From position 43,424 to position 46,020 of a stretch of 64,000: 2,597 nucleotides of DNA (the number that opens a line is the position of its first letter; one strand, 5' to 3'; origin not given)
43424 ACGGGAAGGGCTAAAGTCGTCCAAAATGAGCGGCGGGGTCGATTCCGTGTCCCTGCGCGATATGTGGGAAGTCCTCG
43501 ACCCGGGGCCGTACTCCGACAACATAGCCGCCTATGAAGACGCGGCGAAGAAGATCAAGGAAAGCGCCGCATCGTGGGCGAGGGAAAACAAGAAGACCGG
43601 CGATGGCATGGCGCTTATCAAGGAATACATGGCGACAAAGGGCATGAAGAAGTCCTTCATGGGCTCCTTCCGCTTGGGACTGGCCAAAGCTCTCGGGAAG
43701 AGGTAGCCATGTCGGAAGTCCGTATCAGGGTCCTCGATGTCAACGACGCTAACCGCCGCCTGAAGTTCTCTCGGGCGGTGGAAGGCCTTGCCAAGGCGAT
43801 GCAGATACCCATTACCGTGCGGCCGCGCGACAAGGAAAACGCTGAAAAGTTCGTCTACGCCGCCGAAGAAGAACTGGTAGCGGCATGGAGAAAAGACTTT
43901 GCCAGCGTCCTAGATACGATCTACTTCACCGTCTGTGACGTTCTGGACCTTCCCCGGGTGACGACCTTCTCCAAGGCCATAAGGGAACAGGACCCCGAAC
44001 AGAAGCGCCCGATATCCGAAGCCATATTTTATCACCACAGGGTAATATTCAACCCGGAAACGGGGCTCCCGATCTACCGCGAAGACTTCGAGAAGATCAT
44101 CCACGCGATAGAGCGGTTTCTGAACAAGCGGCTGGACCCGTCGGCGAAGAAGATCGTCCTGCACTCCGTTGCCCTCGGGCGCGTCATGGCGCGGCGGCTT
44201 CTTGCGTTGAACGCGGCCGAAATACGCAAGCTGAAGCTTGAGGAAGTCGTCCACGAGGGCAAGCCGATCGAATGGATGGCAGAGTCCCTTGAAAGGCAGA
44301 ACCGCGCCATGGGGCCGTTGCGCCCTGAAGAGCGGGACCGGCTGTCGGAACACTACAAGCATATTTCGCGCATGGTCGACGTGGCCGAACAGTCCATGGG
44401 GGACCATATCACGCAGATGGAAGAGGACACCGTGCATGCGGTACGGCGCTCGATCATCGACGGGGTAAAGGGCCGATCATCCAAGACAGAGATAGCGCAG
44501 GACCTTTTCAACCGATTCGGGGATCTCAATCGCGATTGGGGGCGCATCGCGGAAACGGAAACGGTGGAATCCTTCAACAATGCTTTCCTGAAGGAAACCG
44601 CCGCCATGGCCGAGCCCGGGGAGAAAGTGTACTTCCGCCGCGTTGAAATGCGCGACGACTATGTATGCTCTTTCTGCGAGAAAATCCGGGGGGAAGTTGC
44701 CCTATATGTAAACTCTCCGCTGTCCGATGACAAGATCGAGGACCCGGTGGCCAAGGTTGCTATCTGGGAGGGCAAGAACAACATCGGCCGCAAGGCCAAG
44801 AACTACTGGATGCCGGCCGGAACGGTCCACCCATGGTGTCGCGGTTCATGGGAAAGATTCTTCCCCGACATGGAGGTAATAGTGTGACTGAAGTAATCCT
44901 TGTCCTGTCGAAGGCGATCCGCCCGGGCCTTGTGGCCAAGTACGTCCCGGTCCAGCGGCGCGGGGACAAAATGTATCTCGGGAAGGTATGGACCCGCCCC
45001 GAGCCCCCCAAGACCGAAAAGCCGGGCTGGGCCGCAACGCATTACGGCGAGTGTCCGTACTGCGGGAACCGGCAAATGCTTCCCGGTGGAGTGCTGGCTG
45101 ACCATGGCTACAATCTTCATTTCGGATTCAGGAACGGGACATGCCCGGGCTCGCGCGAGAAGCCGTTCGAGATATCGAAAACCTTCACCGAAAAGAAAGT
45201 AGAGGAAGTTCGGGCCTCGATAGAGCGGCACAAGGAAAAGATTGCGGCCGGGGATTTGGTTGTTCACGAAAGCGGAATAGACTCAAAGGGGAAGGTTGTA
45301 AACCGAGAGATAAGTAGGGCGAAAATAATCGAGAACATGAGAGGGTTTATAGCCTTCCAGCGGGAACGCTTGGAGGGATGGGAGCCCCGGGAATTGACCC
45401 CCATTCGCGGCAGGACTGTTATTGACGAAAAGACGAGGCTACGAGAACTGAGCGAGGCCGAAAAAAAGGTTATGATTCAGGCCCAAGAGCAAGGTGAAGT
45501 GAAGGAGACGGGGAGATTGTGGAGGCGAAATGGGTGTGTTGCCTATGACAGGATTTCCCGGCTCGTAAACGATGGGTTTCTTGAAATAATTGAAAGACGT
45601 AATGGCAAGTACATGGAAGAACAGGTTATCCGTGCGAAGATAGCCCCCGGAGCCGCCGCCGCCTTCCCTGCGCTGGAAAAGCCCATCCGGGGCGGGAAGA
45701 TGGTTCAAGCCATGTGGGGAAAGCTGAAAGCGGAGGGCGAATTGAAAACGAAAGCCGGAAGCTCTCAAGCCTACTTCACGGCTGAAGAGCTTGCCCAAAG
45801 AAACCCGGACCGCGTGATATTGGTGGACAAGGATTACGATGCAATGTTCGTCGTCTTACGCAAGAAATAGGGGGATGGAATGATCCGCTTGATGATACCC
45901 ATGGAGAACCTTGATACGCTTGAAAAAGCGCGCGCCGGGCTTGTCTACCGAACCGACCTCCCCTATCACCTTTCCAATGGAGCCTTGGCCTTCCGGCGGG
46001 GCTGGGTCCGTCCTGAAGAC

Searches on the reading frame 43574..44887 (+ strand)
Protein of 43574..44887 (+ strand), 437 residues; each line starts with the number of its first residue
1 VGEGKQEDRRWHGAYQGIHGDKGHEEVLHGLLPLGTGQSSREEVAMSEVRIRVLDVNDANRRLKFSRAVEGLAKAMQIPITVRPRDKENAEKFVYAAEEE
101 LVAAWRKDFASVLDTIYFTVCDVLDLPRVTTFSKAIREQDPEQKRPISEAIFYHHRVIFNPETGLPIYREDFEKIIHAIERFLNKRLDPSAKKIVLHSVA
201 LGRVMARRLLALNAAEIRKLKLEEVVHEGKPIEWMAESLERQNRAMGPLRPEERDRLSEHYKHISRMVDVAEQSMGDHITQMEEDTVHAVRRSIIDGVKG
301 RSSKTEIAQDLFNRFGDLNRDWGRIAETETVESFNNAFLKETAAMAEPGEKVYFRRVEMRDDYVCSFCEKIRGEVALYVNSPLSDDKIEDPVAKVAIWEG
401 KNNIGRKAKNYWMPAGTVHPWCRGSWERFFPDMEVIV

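Call 17: search_protein_families(library=phrogs, proteins=[window:43574-44887:+], max_evalue=0.001)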
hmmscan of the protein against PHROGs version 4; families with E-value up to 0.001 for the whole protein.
window:43574-44887:+ (437 aa): 4 families
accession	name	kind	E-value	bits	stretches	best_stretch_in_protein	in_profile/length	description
phrog_4610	-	unknown function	1.9e-06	28.6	1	384-429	46-91/183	-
phrog_758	-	head and packaging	8.7e-06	26.2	1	283-347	171-235/326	head morphogenesis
phrog_24695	-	unknown function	9e-06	27.2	1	385-426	63-104/128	-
phrog_2662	-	head and packaging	6.8e-05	22.6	1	265-375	566-674/717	portal protein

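Call 18: search_protein_families(library=pfam, proteins=[window:43574-44887:+], max_evalue=0.01)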
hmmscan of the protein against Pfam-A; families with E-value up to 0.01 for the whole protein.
window:43574-44887:+ (437 aa): 0 families

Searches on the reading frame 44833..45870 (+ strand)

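Call 17: search_protein_families(library=phrogs, proteins=[window:44833-45870:+], max_evalue=0.001)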
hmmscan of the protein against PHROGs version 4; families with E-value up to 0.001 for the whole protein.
window:44833-45870:+ (345 aa): 2 families
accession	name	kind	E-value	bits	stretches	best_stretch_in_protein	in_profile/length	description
phrog_17208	-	unknown function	7.7e-13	49.8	1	72-136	11-75/207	-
phrog_11549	-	unknown function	1.6e-05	25.3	1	73-137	153-218/339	-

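Call 18: search_protein_families(library=pfam, proteins=[window:44833-45870:+], max_evalue=0.01)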
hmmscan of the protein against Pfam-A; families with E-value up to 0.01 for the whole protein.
window:44833-45870:+ (345 aa): 0 families

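Call 78: search_protein_families(library=phrogs, proteins=[window:44887-45870:+], max_evalue=1)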
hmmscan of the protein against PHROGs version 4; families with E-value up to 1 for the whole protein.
window:44887-45870:+ (327 aa): 3 families
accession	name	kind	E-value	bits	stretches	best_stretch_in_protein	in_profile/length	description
phrog_17208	-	unknown function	7e-13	49.9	1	54-118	11-75/207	-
phrog_11549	-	unknown function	1.3e-05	25.5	1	55-119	153-218/339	-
phrog_10210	-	unknown function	0.11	13.1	1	47-62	22-37/39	-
